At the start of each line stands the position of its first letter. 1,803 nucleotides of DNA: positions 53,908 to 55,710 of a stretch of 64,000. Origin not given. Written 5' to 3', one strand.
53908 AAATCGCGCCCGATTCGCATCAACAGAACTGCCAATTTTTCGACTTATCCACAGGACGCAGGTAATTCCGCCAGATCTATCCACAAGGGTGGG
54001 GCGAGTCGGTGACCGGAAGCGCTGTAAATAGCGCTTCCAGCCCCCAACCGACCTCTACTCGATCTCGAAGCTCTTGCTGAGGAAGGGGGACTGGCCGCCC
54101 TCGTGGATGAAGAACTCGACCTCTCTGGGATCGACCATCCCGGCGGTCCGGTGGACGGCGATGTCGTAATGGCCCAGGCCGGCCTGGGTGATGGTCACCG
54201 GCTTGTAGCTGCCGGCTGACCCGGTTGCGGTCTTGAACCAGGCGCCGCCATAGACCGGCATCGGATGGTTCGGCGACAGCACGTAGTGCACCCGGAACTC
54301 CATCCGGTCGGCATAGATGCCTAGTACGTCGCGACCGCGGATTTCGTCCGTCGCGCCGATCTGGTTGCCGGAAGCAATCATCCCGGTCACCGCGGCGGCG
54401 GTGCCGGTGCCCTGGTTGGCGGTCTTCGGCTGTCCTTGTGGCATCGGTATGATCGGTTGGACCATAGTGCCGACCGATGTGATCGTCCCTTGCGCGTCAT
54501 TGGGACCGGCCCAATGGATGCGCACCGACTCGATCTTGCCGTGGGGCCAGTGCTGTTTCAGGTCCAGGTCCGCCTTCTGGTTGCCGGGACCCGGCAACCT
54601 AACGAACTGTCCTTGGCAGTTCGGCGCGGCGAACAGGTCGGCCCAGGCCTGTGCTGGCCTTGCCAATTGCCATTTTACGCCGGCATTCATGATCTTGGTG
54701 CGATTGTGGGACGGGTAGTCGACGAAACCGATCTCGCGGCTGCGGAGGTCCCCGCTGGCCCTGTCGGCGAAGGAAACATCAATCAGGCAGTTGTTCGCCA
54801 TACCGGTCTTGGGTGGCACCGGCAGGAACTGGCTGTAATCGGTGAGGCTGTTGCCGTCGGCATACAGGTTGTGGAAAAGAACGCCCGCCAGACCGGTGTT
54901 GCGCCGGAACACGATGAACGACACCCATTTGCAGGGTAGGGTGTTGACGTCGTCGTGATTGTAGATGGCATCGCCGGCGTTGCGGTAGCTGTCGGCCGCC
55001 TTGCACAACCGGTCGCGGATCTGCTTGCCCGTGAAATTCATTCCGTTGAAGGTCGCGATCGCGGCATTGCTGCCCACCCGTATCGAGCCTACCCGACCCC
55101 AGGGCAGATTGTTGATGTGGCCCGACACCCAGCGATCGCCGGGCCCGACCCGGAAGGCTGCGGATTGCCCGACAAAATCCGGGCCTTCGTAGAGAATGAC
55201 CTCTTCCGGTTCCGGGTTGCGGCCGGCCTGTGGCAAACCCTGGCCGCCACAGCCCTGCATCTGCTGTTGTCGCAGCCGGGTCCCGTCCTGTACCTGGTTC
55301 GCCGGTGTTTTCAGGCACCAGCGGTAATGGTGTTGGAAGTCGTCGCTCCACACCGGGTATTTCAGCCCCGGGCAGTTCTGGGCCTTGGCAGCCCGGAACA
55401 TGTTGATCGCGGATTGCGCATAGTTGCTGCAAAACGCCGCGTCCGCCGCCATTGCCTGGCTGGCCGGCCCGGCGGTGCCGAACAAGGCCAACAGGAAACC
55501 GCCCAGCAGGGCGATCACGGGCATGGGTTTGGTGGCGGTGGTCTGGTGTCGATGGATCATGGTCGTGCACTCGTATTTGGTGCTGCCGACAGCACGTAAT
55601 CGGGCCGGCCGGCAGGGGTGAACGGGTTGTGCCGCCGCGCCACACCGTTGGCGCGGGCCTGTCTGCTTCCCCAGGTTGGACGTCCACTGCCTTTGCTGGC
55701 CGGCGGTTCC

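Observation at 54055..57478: Tandem paralogous secreted proteins with beta-gamma-crystallin-like Greek-key motifs: likely a novel family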

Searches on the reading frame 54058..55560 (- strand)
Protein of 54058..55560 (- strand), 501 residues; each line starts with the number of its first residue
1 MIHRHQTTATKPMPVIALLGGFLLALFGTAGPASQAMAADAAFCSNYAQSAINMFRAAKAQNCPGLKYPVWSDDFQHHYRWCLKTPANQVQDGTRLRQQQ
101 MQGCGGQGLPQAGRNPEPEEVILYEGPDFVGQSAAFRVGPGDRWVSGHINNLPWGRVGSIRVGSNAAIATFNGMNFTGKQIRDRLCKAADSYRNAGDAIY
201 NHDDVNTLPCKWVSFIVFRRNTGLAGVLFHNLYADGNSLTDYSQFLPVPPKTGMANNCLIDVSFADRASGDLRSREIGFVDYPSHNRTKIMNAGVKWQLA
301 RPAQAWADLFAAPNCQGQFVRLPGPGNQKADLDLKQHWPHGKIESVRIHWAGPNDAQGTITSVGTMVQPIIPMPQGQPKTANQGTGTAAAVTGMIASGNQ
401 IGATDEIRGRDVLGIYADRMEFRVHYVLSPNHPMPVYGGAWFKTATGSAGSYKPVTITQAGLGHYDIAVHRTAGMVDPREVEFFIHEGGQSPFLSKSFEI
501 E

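Call 4: search_protein_families(library=pfam, proteins=[window:54058-55560:-], max_evalue=10)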
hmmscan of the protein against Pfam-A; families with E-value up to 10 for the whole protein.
window:54058-55560:- (501 aa): 0 families

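Call 5: search_protein_families(library=ncbifam, proteins=[window:54058-55560:-], max_evalue=10)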
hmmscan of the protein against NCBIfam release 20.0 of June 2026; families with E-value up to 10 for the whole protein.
window:54058-55560:- (501 aa): 0 families

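Call 6: find_homologous_proteins(query=window:54058-55560:-, max_evalue=0.001)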
Query window:54058-55560:- (501 aa): 2 proteins with E <= 0.001 among 8000 candidates.
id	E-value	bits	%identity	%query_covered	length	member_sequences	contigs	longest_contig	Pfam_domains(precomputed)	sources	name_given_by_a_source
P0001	0.0e+0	1186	100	100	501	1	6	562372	-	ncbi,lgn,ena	-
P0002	3.6e-94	334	37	91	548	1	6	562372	-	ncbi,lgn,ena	-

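Call 7: search_solved_structures(query=window:54058-55560:-, max_evalue=10)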
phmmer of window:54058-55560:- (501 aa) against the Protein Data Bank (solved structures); distinct sequences matched with E-value up to 10: 2.
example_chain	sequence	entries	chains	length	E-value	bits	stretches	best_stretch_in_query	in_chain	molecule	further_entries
2bgq_A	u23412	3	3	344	1.8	10.3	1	424-469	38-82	ALDOSE REDUCTASE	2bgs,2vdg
6nav_A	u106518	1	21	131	5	8.8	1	354-407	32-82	M9UD72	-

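Call 9: list_cluster_members(proteins=[P0001, P0002])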
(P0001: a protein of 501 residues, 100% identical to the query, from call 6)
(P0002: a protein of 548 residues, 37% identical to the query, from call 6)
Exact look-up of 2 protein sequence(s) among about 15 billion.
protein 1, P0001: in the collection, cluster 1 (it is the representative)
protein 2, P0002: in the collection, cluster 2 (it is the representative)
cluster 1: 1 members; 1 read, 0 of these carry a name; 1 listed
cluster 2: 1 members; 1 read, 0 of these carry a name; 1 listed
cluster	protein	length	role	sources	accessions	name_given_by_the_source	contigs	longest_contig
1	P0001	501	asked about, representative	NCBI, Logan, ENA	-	-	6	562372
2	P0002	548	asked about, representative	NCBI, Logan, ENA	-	-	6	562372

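Call 12: find_encoding_contigs(protein=P0001, flank=10000, max_places=6)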
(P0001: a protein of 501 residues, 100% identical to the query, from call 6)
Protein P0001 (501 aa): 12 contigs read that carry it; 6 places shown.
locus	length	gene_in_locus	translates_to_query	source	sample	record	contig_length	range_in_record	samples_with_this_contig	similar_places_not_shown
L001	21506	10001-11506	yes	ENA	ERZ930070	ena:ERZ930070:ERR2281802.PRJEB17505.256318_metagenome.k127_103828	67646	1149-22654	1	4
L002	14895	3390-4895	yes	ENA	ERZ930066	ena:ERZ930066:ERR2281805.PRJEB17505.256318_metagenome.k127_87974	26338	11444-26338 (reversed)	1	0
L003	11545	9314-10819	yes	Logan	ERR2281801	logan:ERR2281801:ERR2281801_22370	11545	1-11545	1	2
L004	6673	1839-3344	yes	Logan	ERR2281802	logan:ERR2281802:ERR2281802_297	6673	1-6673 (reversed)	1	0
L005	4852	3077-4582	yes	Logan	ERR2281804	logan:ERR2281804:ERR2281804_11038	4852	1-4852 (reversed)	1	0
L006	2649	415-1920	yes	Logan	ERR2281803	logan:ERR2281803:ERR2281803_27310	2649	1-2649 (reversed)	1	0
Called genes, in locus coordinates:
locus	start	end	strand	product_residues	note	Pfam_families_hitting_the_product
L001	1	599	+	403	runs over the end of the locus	PF07690:MFS_1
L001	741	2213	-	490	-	PF10423:AMNp_N, PF01048:PNP_UDP_1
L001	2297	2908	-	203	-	PF11906:DUF3426 (faint)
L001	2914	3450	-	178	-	PF00156:Pribosyltran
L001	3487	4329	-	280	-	PF13717:Zn_ribbon_4, PF13719:Zn_ribbon_5 (weak), PF11906:DUF3426 (faint)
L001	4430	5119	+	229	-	PF00005:ABC_tran, PF13304:AAA_21 (faint)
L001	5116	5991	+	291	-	-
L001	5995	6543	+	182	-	PF00702:Hydrolase, PF13242:Hydrolase_like, PF13419:HAD_2 (weak)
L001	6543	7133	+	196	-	PF02698:DUF218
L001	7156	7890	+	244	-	PF01553:Acyltransferase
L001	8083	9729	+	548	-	-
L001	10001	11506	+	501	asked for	-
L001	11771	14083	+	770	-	PF00317:Ribonuc_red_lgN, PF02867:Ribonuc_red_lgC, PF12637:TSCPD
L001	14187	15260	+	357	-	PF09898:DUF2125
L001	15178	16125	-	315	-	PF03446:NAD_binding_2 (weak), PF03807:F420_oxidored, PF02153:PDH_N, PF20463:PDH_C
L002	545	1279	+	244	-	PF01553:Acyltransferase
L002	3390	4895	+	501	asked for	-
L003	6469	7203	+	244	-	PF01553:Acyltransferase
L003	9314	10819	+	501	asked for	-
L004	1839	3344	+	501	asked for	-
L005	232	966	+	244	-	PF01553:Acyltransferase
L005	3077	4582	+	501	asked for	-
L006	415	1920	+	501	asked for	-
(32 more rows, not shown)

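Call 18: find_related_loci(query=A1, collection=genome_contigs, flank=10000)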
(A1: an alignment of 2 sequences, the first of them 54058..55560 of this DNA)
Query A1 (501 aa) in genome_contigs; peptide patterns used: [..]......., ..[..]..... (x = any residue, [..] = any of these).
51 stretches matched a pattern, but none encodes a relative of the query by tblastn (E <= 1e-3).

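Call 19: predict_structure(alignment_id=A1)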
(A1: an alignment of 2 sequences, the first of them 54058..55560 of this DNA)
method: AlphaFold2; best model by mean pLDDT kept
length: 501 residues; sequences in the alignment: 2
mean_pLDDT: 41.5   pTM: 0.27
mean pLDDT of the five models: 41.5, 40.8, 38.9, 38.7, 38.4
residues with pLDDT >= 90: 20; 70-90: 67; 50-70: 67; < 50: 347
segments of 3 or more residues with pLDDT < 50: 1-40, 67-70, 105-402
pLDDT, mean of each block of 10 residues (from residue 1): 28 29 30 32 58 65 55 52 59 64 52 29 27 29 27 28 30 29 34 28 27 31 29 27 26 26 25 24 24 21 23 26 21 22 24 21 19 21 21 23 76 86 89 82 76 80 88 73 74 83 67
secondary structure, 60 per line:
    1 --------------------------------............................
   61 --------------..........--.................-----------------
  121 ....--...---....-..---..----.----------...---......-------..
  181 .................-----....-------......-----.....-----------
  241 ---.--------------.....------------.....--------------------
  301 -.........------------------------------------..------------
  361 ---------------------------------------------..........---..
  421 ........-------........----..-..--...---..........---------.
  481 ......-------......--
elements in order: H33-60 H75-84 H87-103 E121-124 E133-136 E160-162 E166-171 H179-197 H203-206 E214-219 E225-229 E259-263 E276-280 H302-310 E406-415 E419-428 E436-443 E455-457 E461-470 E480-486 E494-499

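Call 20: search_protein_representatives(alignment_id=A1)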
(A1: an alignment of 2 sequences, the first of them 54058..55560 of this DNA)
Query: 2 sequences, 552 profile positions. Proteins with E-value up to 0.001 (for the whole library): 784; up to 1e-10: 187; up to 1e-30: 8. The best 150 are listed.
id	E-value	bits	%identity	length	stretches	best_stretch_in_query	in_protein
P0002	0.0e+00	1124.2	-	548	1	1-552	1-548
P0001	3.6e-287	969.9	-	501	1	1-552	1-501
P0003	1.1e-44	169.4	-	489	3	33-280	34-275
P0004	6.5e-41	157.0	-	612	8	33-110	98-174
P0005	2.0e-38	148.8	-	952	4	33-119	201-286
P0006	1.8e-37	145.6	-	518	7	43-109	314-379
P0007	1.7e-32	129.2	-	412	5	37-108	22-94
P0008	3.7e-31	124.8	-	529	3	20-108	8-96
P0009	2.7e-28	115.4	-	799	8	39-109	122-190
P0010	1.1e-27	113.3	-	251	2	23-106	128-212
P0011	2.3e-27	112.3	-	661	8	45-108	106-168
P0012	1.2e-25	106.6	-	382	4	38-113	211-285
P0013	1.8e-25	106.0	-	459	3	28-107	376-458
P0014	4.2e-25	104.8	-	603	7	8-108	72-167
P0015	4.5e-25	104.7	-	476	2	23-108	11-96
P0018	6.6e-24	100.9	-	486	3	454-551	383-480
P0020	1.6e-23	99.6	-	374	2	443-551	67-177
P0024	2.0e-22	96.0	-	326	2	26-106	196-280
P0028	7.7e-21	90.7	-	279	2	404-552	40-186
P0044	5.4e-18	81.3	-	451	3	41-105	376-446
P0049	2.3e-17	79.3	-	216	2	17-105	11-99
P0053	4.3e-17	78.4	-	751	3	421-551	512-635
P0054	5.0e-17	78.2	-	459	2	28-105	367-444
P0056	5.4e-17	78.1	-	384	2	455-550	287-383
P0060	1.2e-16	76.9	-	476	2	436-551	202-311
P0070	1.1e-15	73.7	-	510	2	411-550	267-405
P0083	5.8e-15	71.3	-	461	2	444-551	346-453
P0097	2.7e-14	69.2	-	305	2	42-106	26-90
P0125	5.0e-13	65.0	-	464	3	448-549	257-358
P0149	8.6e-12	60.9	-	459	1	451-551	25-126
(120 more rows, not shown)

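Call 23: search_protein_families(library=pfam, proteins=[P0003, P0018, P0053, P0056, P0005, P0008, P0020, P0028, P0060, P0070], max_evalue=1)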
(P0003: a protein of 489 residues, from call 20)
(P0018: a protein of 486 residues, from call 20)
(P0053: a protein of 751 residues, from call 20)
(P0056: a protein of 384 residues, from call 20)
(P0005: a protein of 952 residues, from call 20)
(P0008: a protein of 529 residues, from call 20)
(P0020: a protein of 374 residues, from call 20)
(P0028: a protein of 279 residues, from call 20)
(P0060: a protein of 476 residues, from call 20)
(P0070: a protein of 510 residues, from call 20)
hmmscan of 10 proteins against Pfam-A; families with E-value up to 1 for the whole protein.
P0003 (489 aa): 0 families

P0018 (486 aa): 6 families
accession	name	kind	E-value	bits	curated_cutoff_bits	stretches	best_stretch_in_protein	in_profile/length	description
PF14295.12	PAN_4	-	7.8e-14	51.9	27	1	292-340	2-51/51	PAN domain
PF08964.15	Crystall_3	-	3.7e-05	24.3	27.3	1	55-112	3-56/86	Beta/Gamma crystallin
PF08276.17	PAN_2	-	0.0012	19.3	21.1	1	285-338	8-60/67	PAN-like domain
PF03995.18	Inhibitor_I36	-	0.0024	18.2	21.1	0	59-115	15-63/69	Peptidase inhibitor family I36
PF00024.32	PAN_1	-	0.0035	17.6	21.4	1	307-346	24-58/76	PAN domain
PF00030.24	Crystall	-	0.1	13.2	25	0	58-98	44-80/82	Beta/Gamma crystallin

P0053 (751 aa): 3 families
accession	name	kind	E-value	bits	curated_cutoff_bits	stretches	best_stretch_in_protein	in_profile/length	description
PF08964.15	Crystall_3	-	0.0058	17.2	27.3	0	41-94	4-54/86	Beta/Gamma crystallin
PF00030.24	Crystall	-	0.14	12.8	25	0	279-295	1-17/82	Beta/Gamma crystallin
PF13944.12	Calycin_like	-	0.73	10.6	30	0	675-725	64-118/124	Calycin-like beta-barrel domain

P0056 (384 aa): 3 families
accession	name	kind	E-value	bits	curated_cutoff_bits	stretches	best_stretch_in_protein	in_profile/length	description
PF08964.15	Crystall_3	-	0.0015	19.1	27.3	1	31-87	2-55/86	Beta/Gamma crystallin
PF03995.18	Inhibitor_I36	-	0.12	12.8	21.1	1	36-89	15-62/69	Peptidase inhibitor family I36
PF09230.16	DFF40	-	0.28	11.3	25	1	20-129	4-114/225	DNA fragmentation factor 40 kDa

P0005 (952 aa): 2 families
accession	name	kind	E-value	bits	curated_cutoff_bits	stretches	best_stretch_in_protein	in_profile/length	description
PF23005.1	DUF7032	-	0.11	12.7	27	1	421-470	8-58/115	Domain of unknown function (DUF7032)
PF25301.1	CUT_C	-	0.11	12.7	30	0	242-311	32-100/125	Cuticlin C-terminal domain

P0008 (529 aa): 0 families

P0020 (374 aa): 1 family
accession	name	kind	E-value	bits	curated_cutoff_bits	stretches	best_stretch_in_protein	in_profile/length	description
PF14862.11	Defensin_big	-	0.032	14.8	25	1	179-225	8-51/55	Big defensin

P0028 (279 aa): 1 family
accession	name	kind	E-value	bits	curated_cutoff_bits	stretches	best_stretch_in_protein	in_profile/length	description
PF21815.4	PAS_PdeA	-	0.0034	17.8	21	1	46-128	15-96/106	PdeA-like PAS domain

P0060 (476 aa): 2 families
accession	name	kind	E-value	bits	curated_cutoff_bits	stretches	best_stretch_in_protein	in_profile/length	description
PF14295.12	PAN_4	-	4.9e-09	36.5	27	1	118-160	1-40/51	PAN domain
PF00024.32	PAN_1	-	0.00055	20.2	21.4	1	114-153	5-43/76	PAN domain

P0070 (510 aa): 1 family
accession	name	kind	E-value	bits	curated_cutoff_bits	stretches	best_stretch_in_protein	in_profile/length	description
PF01822.24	WSC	-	6.8e-19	68.3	27.8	1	424-500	1-82/82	WSC domain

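Call 35: predict_structure(alignment_id=A3)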
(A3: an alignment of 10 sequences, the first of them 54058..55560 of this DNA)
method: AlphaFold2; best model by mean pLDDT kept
length: 501 residues; sequences in the alignment: 10
mean_pLDDT: 67.3   pTM: 0.46
mean pLDDT of the five models: 67.3, 67.3, 66.9, 66.4, 66.3
residues with pLDDT >= 90: 53; 70-90: 235; 50-70: 81; < 50: 132
segments of 3 or more residues with pLDDT < 50: 1-14, 105-112, 181-209, 234-240, 265-270, 284-302, 355-402
pLDDT, mean of each block of 10 residues (from residue 1): 38 52 55 79 92 88 64 89 88 81 51 67 73 78 81 72 79 69 42 39 40 78 75 48 78 80 51 64 41 35 74 85 69 73 83 43 24 36 38 31 77 81 89 88 84 85 87 77 87 91 67
secondary structure, 60 per line:
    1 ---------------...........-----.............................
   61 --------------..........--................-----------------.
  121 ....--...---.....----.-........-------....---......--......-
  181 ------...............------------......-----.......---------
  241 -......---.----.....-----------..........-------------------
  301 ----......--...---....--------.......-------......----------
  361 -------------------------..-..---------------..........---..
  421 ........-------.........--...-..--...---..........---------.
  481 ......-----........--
elements in order: H16-26 H32-60 H75-84 H87-102 E120-124 E133-137 E144-148 E159-162 E166-171 E177-179 H187-198 E199-201 E214-219 E225-231 E242-247 E256-260 E275-281 E305-310 E319-322 E331-333 H334-337 E345-350 E406-415 E419-428 E436-444 E447-449 E455-457 E461-470 E480-486 E492-499

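Call 37: fold_search(model_id=the predicted structure, library=pdb)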
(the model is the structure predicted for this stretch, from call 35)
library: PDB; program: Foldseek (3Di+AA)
matches with E <= 10: 996; with E <= 0.001: 0
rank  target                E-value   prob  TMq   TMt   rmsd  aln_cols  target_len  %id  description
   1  7lr3_D                9.0e-03  1.00  0.15  0.58   4.4       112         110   10  Complex of Fab 2/6.14 with domain 3 of P. berghei HAP2 (released 2021-12-15)
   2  6voa_D                1.0e-02  1.00  0.14  0.14   4.1       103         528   12  Cryo-EM structure of the BBSome-ARL6 complex (released 2020-06-24)
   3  6vbu_1                1.1e-02  1.00  0.15  0.15   4.4        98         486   10  Structure of the bovine BBSome complex (released 2020-01-29)
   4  4rrp_O                1.4e-02  0.99  0.14  0.38   4.5        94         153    8  Crystal Structure of the Fab complexed with antigen Asf1p, Northeast Structural Genomics Consortium (NESG) Target PdR1 (released 2014-12-31)
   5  3cmg                  1.4e-02  0.30  0.14  0.11  20.7       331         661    8  Crystal structure of putative beta-galactosidase from Bacteroides fragilis (released 2008-04-29)
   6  8wae_A                1.6e-02  0.99  0.14  0.53   4.5       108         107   13  Crystal structure of a novel porphyran-binding carbohydrate binding module (released 2024-09-11)
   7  6jz3_A                1.7e-02  0.15  0.11  0.10  20.4       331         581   12  b-glucuronidase from Ruminococcus gnavus in complex with uronic deoxynojirimycin (released 2020-05-13)
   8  1roc                  2.0e-02  0.98  0.14  0.38   4.5       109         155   11  Crystal structure of the histone deposition protein Asf1 (released 2003-12-23)
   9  9yc3_B                2.1e-02  0.96  0.14  0.47   5.3       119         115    6  Crystal structure of malaria transmission-blocking antigen PfHAP2 domain 3 in complex with nanobody WNb 334 (released 2025-12-31)
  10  2wbk_A                2.3e-02  0.99  0.15  0.09   5.0       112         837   14  Structure of the Michaelis complex of beta-mannosidase, Man2A, provides insight into the conformational itinerary of m (released 2009-03-17)
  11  2r39                  2.5e-02  0.80  0.12  0.40   6.0       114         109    7  Crystal structure of FixG-related protein from Vibrio parahaemolyticus (released 2007-09-11)
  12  8wae_B                2.7e-02  0.99  0.14  0.56   4.0       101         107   13  Crystal structure of a novel porphyran-binding carbohydrate binding module (released 2024-09-11)
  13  4rrp_M                3.0e-02  0.99  0.14  0.41   3.6       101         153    9  Crystal Structure of the Fab complexed with antigen Asf1p, Northeast Structural Genomics Consortium (NESG) Target PdR1 (released 2014-12-31)
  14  4rrp_N                3.0e-02  0.97  0.13  0.38   4.5        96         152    8  Crystal Structure of the Fab complexed with antigen Asf1p, Northeast Structural Genomics Consortium (NESG) Target PdR1 (released 2014-12-31)
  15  2vjx_A                3.4e-02  1.00  0.16  0.10   4.2       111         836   15  Structural and biochemical evidence for a boat-like transition state in beta-mannosidases (released 2008-04-01)
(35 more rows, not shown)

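Call 56: find_encoding_contigs(protein=P0003, flank=6000, max_places=3)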
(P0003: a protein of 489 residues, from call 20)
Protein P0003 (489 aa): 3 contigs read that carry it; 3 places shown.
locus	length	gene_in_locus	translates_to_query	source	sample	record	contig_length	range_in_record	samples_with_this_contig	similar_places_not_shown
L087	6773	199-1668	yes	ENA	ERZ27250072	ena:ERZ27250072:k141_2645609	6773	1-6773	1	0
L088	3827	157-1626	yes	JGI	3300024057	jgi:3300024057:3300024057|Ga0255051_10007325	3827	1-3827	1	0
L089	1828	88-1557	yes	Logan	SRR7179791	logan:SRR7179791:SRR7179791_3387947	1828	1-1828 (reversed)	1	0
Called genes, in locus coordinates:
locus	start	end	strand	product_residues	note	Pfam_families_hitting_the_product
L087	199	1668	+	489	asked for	-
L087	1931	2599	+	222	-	-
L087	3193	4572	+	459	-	-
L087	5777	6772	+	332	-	?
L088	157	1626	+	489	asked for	-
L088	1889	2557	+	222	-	-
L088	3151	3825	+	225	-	?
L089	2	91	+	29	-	?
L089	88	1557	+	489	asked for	-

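Call 57: find_encoding_contigs(protein=P0070, flank=6000, max_places=3)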
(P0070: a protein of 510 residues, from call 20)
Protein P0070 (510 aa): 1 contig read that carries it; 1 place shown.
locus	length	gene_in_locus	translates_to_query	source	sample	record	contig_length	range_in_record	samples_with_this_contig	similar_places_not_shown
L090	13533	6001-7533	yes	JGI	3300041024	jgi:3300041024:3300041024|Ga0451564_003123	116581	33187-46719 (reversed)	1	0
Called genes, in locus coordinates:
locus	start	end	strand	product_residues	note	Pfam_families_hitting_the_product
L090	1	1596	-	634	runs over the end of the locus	PF00305:Lipoxygenase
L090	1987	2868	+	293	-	PF00005:ABC_tran, PF13304:AAA_21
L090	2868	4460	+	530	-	-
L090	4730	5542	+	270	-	-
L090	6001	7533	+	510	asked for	PF01822:WSC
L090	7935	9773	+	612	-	-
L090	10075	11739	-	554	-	PF00211:Guanylate_cyc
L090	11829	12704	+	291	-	-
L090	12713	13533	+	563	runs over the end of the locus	PF03109:ABC1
